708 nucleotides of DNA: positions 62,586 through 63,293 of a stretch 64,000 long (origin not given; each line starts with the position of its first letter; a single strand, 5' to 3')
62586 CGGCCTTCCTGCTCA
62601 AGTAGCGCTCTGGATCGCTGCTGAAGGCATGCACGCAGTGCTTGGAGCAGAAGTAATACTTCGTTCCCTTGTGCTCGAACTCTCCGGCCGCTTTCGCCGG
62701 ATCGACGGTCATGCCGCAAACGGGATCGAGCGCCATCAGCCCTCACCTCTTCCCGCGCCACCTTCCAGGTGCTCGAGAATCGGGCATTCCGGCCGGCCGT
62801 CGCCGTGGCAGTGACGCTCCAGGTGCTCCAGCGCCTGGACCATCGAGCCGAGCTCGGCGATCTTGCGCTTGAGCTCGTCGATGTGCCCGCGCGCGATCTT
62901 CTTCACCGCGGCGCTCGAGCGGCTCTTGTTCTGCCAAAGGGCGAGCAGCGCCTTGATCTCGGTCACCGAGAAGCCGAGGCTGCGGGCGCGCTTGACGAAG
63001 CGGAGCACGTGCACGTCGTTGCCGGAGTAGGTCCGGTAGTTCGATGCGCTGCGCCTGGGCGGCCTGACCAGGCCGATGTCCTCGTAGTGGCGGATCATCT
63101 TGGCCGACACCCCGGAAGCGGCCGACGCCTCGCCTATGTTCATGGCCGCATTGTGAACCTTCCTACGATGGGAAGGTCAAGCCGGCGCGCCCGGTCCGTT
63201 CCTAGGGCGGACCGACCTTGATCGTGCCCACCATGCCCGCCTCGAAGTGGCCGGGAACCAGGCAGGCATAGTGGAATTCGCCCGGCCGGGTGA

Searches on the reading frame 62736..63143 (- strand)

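Call 68: search_protein_families(library=pfam, proteins=[window:62736-63143:-], max_evalue=0.00001)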
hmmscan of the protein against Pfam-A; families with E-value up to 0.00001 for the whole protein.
window:62736-63143:- (135 aa): 3 families
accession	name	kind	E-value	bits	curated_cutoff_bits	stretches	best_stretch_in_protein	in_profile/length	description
PF09278.17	MerR-DNA-bind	-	9.1e-20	71.5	25.4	1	45-108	2-65/65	MerR, DNA binding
PF13411.12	MerR_1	-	6e-19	68.4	21.6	1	1-68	1-67/69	MerR HTH family regulatory protein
PF00376.29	MerR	-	6.4e-16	58.3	28.2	1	2-39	1-38/38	MerR family regulatory protein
